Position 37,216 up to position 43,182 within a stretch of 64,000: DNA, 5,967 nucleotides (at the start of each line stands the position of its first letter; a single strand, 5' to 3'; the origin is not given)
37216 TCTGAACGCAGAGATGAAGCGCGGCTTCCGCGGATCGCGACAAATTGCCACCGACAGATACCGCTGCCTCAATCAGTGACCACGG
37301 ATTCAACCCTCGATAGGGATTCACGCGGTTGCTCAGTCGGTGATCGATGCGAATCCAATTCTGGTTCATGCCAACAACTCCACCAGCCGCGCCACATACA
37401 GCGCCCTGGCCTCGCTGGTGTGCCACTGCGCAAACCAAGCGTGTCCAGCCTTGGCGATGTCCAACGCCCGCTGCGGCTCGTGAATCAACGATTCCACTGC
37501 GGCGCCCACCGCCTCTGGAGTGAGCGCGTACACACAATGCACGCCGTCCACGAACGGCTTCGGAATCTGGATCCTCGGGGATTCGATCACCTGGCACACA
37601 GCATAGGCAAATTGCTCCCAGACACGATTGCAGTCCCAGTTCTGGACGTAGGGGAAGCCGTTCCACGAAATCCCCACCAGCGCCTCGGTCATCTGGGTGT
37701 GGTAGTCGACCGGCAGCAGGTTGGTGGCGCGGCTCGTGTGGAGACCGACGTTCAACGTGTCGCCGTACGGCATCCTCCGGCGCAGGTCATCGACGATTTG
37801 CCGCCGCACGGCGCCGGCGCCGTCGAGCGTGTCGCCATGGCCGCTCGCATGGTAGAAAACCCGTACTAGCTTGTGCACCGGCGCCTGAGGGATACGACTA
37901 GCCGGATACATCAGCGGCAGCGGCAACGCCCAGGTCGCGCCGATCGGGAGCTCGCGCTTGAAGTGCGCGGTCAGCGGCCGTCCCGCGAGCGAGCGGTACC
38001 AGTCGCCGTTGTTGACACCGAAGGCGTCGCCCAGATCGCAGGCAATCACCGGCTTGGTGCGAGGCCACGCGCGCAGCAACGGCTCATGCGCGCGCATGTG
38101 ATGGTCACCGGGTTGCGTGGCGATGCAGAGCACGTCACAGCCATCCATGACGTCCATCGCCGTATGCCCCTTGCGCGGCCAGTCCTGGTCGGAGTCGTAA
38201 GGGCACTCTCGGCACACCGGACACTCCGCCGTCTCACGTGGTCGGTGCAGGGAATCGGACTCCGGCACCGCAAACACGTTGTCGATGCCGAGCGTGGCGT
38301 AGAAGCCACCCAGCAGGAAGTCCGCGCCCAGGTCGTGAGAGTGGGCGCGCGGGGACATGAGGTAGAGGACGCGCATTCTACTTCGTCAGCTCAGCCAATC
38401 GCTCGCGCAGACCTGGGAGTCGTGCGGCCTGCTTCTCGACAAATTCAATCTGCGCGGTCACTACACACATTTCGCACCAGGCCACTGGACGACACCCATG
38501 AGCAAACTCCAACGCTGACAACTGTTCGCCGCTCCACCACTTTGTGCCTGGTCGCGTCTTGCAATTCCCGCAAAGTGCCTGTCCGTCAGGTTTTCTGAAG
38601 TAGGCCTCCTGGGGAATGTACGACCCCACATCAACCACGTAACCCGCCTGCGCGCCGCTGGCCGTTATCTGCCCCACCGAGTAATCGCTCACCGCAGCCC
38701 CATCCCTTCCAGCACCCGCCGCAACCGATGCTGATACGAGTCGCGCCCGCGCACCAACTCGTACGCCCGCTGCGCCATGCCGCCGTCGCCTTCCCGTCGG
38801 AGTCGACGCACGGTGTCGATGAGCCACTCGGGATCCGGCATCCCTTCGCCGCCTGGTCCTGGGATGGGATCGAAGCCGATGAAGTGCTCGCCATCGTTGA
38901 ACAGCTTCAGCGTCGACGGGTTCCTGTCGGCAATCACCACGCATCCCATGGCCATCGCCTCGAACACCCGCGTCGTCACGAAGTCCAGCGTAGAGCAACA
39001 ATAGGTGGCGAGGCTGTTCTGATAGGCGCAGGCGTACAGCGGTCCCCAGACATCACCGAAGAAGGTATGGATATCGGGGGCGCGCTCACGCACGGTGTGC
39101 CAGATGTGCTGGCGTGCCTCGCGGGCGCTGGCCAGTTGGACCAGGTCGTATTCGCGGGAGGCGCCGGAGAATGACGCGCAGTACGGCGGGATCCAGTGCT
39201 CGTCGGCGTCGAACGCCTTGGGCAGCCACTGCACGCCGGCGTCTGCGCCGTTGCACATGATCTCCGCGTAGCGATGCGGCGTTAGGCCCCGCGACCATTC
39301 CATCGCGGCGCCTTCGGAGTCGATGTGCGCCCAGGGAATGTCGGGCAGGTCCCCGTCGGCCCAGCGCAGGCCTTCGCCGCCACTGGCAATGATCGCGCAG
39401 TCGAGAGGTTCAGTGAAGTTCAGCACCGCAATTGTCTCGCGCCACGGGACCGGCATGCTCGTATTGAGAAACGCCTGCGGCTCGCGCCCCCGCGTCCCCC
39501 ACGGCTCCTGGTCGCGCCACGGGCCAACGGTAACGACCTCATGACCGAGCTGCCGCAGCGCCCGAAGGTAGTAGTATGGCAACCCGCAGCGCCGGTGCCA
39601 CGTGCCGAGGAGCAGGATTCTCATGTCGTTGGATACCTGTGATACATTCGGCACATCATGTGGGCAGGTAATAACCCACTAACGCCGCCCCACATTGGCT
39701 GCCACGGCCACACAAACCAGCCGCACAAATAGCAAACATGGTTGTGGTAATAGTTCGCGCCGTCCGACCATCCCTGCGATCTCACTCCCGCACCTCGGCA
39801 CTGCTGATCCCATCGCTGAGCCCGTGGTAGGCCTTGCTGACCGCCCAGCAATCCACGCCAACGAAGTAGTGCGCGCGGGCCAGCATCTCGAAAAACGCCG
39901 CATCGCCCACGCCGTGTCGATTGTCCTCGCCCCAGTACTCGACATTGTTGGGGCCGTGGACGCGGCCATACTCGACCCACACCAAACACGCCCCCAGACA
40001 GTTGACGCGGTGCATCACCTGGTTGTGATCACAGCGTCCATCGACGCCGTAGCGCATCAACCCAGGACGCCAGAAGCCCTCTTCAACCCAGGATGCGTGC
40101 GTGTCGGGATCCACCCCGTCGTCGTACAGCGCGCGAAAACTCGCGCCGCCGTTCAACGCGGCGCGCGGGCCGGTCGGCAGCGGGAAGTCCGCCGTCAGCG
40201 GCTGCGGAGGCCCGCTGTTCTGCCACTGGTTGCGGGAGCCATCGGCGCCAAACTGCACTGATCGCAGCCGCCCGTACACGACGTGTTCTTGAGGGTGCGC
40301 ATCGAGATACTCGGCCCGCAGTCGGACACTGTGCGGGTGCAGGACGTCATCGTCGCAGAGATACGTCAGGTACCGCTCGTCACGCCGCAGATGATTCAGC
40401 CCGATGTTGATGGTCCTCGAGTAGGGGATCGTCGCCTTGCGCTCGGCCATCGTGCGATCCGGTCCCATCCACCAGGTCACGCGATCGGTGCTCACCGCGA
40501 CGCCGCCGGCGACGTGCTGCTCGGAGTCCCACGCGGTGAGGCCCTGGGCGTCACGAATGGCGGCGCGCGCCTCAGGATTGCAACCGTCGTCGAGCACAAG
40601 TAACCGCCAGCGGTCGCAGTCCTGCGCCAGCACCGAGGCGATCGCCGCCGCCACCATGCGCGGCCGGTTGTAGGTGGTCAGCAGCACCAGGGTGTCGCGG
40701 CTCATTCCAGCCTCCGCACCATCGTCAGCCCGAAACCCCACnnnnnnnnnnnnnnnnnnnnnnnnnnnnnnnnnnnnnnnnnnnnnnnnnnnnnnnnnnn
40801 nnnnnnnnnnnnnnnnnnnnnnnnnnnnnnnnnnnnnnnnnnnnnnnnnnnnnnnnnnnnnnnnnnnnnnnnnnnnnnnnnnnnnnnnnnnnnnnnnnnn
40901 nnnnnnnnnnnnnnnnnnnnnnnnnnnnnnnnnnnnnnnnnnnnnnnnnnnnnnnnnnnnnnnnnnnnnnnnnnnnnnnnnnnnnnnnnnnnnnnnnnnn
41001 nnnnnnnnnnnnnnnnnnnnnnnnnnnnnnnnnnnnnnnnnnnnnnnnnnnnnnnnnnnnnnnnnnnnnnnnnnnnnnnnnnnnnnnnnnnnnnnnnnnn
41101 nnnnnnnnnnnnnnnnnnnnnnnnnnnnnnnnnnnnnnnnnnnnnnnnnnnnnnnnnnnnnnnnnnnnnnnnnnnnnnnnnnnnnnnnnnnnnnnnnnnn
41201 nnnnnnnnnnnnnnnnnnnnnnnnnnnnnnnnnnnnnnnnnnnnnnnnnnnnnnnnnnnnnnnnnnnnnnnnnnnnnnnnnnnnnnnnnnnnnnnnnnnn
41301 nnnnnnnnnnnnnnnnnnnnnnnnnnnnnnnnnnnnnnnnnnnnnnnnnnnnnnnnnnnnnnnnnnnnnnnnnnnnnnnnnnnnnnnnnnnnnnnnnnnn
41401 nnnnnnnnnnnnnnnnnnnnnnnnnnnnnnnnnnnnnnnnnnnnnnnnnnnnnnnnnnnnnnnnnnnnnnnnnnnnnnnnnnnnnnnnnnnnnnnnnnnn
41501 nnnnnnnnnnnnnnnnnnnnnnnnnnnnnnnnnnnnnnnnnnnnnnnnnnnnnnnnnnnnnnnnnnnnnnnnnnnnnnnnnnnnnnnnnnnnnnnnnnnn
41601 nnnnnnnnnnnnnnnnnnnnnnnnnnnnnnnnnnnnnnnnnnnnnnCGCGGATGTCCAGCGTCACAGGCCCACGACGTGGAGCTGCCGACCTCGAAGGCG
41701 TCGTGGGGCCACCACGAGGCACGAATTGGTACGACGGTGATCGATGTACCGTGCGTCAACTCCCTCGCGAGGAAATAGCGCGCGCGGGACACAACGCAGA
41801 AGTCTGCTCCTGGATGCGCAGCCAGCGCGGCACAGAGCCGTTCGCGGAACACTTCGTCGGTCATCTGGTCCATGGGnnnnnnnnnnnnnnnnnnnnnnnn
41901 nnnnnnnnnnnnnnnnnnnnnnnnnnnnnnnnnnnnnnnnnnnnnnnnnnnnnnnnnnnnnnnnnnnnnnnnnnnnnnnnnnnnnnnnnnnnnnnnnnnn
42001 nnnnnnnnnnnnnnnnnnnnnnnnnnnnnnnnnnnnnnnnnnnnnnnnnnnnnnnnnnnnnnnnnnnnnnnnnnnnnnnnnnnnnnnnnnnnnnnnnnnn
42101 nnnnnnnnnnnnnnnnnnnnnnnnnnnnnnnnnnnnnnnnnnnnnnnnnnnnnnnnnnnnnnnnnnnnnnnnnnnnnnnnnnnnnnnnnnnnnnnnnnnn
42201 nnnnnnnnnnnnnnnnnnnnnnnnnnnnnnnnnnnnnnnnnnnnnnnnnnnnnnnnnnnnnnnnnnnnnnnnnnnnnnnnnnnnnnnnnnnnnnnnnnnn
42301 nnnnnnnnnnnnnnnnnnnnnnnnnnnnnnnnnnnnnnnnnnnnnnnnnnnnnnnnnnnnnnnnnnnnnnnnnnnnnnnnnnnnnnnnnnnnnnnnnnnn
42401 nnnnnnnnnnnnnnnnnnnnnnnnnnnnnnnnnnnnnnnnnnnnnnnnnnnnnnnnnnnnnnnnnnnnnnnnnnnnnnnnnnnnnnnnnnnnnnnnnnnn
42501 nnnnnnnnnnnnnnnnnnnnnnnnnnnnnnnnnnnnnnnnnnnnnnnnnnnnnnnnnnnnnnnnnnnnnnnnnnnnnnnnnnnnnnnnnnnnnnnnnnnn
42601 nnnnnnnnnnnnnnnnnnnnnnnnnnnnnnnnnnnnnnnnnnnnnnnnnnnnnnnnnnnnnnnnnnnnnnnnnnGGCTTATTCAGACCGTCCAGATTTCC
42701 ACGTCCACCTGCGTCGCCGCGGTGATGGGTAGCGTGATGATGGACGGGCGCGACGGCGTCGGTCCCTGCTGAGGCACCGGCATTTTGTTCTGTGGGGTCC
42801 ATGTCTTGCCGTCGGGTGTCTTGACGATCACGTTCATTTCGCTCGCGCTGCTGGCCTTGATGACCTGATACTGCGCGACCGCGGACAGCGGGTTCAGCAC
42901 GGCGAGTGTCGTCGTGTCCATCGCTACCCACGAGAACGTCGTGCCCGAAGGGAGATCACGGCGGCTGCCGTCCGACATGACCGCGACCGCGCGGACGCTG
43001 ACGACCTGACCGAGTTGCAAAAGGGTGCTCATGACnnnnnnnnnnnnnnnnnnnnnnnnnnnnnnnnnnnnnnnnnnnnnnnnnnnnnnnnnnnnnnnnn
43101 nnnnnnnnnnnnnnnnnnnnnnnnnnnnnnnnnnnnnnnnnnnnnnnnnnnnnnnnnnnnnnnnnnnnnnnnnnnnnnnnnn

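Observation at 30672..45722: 15-kb phage-borne glycan biosynthesis/decoration island with an unusual enzyme complement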

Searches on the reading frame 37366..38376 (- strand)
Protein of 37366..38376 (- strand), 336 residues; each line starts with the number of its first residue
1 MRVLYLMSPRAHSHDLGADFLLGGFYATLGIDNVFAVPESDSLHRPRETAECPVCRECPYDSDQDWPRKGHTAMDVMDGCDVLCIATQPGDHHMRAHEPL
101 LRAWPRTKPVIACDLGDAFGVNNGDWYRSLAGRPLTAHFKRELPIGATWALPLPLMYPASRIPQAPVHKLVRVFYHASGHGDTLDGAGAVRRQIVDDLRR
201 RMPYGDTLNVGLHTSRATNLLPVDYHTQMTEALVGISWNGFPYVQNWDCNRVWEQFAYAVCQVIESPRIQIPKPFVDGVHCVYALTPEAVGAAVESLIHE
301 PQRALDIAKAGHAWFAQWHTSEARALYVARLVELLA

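Call 5: search_protein_families(library=pfam, proteins=[window:37366-38376:-], max_evalue=0.01)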
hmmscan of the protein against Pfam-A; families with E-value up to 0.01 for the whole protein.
window:37366-38376:- (336 aa): 1 family
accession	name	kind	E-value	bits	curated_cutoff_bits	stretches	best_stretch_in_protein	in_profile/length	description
PF13524.12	Glyco_trans_1_2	-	1.1e-05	25.8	25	1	250-326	65-140/144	Glycosyl transferase-like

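Call 10: search_protein_families(library=phrogs, proteins=[window:37366-38376:-], max_evalue=0.001)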
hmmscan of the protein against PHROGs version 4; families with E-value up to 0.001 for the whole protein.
window:37366-38376:- (336 aa): 0 families

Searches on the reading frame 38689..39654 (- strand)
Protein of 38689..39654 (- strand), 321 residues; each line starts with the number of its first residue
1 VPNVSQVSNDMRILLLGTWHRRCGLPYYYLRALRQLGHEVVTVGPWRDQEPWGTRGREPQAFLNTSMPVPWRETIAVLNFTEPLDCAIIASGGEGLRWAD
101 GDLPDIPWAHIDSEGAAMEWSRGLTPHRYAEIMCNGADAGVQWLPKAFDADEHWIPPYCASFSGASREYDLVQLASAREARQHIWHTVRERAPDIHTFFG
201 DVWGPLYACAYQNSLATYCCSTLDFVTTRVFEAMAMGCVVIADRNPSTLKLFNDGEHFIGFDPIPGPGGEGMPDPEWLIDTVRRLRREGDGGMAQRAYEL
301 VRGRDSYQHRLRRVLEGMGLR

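Call 6: search_protein_families(library=pfam, proteins=[window:38689-39654:-], max_evalue=0.01)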
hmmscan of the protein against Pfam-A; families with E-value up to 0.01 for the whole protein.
window:38689-39654:- (321 aa): 1 family
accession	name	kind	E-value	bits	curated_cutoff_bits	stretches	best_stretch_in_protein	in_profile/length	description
PF13524.12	Glyco_trans_1_2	-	1.8e-13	51.1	25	1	179-315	14-143/144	Glycosyl transferase-like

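Call 10: search_protein_families(library=phrogs, proteins=[window:38689-39654:-], max_evalue=0.001)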
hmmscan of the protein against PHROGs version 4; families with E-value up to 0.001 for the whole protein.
window:38689-39654:- (321 aa): 0 families

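Call 21: search_solved_structures(query=window:38689-39624:-, max_evalue=1)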
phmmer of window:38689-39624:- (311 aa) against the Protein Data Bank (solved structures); distinct sequences matched with E-value up to 1: 0.

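Call 58: search_dna_similar(query=window:38689-39624:-, collection=phages, mode=protein, max_rows=15, max_evalue=0.001)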
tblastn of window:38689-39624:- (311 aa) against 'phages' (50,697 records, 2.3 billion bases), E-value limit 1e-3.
No match.

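Call 86: find_homologous_proteins(query=window:38689-39624:-, max_evalue=0.001)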
Query window:38689-39624:- (311 aa): 25 proteins with E <= 0.001 among 1765 candidates.
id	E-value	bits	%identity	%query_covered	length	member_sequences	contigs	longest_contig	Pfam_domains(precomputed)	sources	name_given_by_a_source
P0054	3.6e-220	748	100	100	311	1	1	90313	PF13524.13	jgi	jgi:glycosyltransferase involved in cell wall biosynthesis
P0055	2.1e-149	515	73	100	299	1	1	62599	PF13524.13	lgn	-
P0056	1.5e-114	401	58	98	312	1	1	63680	PF13524.13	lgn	-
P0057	5.8e-109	382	55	98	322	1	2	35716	PF13524.13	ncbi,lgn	-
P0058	1.5e-107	378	56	98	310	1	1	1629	PF13524.13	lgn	-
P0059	1.5e-106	374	55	98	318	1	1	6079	PF13524.13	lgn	-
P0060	3.6e-101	357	55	99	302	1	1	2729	PF13524.13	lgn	-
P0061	8.3e-101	355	56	97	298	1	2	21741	PF13524.13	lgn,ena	-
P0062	4.4e-97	343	53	100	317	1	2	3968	PF13524.13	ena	-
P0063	6.4e-96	339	55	99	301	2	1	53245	PF13524.13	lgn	-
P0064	9.8e-91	322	53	99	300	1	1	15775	PF13524.13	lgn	-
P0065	4.8e-90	320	49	99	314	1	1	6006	PF13524.13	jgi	jgi:glycosyltransferase involved in cell wall biosynthesis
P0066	1.1e-89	319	50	99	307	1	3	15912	PF13524.13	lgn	-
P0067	2.6e-84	301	51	98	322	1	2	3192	PF13524.13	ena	-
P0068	3.0e-83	298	50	99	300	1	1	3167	PF13524.13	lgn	-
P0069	7.1e-83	296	46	99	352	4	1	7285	PF13524.13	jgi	-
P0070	2.7e-82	295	50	99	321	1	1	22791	PF13524.13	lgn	-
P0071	7.6e-81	290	48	99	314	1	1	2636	PF13524.13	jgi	jgi:hypothetical protein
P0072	1.2e-75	273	48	98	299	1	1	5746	PF13524.13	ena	-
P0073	1.1e-72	263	46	98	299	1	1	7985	PF13524.13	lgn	-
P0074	3.1e-71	258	47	99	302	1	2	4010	PF13524.13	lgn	-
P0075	3.3e-67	245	42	99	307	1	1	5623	PF13524.13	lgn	-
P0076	5.1e-65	238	51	75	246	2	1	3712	PF13524.13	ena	-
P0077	6.1e-64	234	45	98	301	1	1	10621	PF13524.13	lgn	-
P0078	3.7e-8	51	28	81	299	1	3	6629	PF13524.13,PF13692.13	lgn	-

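Call 87: find_encoding_contigs(protein=P0057, flank=10000, max_places=3)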
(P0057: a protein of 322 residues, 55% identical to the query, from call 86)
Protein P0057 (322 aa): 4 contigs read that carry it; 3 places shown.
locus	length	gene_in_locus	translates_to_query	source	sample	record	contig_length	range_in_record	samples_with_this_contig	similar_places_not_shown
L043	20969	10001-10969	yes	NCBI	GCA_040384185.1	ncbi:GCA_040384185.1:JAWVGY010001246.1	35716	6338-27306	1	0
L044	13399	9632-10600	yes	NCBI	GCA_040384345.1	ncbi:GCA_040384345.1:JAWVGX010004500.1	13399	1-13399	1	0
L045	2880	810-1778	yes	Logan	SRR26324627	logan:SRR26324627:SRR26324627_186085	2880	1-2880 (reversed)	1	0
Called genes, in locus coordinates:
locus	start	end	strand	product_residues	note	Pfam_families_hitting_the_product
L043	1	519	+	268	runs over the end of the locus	-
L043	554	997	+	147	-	-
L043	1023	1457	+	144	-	-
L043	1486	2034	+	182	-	-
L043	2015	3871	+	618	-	-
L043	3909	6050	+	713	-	-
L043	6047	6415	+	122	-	-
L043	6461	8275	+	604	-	-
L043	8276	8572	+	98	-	-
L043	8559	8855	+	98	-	-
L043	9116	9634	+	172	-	-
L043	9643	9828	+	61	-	-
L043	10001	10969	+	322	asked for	PF13524:Glyco_trans_1_2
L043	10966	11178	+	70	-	-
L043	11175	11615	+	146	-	-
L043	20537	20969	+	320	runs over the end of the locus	PF13524:Glyco_trans_1_2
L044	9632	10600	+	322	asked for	PF13524:Glyco_trans_1_2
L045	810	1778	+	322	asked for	PF13524:Glyco_trans_1_2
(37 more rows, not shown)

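Call 88: find_encoding_contigs(protein=P0056, flank=10000, max_places=2)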
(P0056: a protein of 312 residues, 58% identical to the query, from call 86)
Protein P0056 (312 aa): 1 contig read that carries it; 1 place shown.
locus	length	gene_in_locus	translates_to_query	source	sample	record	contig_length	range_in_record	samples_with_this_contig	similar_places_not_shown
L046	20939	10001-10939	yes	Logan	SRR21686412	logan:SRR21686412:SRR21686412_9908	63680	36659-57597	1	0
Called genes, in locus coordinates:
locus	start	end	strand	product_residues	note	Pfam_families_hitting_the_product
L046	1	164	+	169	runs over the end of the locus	-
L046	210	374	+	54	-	-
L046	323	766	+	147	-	-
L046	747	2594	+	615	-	-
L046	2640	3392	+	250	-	-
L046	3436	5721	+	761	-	-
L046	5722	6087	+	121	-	-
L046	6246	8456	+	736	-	PF18760:ART-PolyVal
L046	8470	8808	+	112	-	-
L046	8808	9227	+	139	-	-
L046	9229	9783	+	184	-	-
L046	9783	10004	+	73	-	-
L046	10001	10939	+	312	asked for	PF13524:Glyco_trans_1_2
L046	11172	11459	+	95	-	-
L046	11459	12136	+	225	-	PF02945:Endonuclease_7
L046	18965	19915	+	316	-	PF13524:Glyco_trans_1_2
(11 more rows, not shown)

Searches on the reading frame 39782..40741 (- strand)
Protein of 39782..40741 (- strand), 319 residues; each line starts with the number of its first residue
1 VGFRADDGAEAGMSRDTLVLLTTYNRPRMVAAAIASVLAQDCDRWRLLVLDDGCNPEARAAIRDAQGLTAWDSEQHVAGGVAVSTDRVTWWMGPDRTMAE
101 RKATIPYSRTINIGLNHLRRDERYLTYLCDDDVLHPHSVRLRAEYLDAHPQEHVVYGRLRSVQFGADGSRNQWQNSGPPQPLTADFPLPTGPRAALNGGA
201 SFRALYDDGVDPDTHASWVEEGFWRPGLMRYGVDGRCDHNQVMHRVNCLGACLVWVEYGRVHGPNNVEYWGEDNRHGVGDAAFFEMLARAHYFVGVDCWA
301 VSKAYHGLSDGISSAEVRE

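Call 6: search_protein_families(library=pfam, proteins=[window:39782-40741:-], max_evalue=0.01)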
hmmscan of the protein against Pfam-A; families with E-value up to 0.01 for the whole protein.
window:39782-40741:- (319 aa): 1 family
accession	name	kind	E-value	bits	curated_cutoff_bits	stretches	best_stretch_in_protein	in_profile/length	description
PF00535.33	Glycos_transf_2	-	6.3e-11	42.9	23.3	1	19-66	2-49/168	Glycosyl transferase family 2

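Call 10: search_protein_families(library=phrogs, proteins=[window:39782-40741:-], max_evalue=0.001)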
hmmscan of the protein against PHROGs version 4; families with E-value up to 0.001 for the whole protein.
window:39782-40741:- (319 aa): 0 families

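Call 63: search_solved_structures(query=window:39782-40705:-, max_evalue=1)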
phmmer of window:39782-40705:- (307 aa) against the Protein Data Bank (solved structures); distinct sequences matched with E-value up to 1: 3.
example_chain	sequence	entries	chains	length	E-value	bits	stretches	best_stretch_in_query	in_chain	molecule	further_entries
1h7l_A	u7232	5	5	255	2.5e-09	40.1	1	7-150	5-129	SPORE COAT POLYSACCHARIDE BIOSYNTHESIS PROTEIN SPSA | PROTEIN (SPORE COAT POLYSACCHARIDE BIOSYNTHESIS PROTEIN SPSA)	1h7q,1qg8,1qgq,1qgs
8b2y_A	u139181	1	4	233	0.35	13.3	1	145-229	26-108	CsiFP4 chain A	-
9jma_A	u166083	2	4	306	0.42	13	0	7-43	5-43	GalNAc(5)-diNAcBac-PP-undecaprenol beta-1,3-glucosyltransferase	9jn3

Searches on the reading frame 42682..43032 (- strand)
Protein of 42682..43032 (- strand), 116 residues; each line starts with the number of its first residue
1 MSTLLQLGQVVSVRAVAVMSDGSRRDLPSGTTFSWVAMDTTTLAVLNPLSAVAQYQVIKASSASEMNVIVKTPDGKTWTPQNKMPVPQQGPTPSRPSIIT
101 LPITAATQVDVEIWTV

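Call 6: search_protein_families(library=pfam, proteins=[window:42682-43032:-], max_evalue=0.01)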
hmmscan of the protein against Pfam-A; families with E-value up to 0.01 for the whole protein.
window:42682-43032:- (116 aa): 0 families

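Call 84: search_protein_families(library=pfam, proteins=[window:42682-43032:-], max_evalue=5)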
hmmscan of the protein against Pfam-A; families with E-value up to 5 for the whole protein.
window:42682-43032:- (116 aa): 0 families

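Call 85: search_protein_families(library=phrogs, proteins=[window:42682-43032:-], max_evalue=0.01)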
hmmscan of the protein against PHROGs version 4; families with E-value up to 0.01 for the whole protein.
window:42682-43032:- (116 aa): 0 families

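Call 112: search_solved_structures(query=window:42682-43032:-, max_evalue=10)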
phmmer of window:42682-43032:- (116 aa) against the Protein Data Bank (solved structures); distinct sequences matched with E-value up to 10: 4.
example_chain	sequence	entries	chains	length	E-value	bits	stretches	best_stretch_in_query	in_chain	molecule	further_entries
1j8k_A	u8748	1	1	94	0.11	15.7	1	26-81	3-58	FIBRONECTIN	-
8yke_A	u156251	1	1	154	0.19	15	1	23-88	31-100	YSIRK signal domain/LPXTG anchor domain surface protein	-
6xax_B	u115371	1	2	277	0.78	13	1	24-81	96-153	Fibronectin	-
6sx1_A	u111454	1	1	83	5.5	10.3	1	22-74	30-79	Surface protein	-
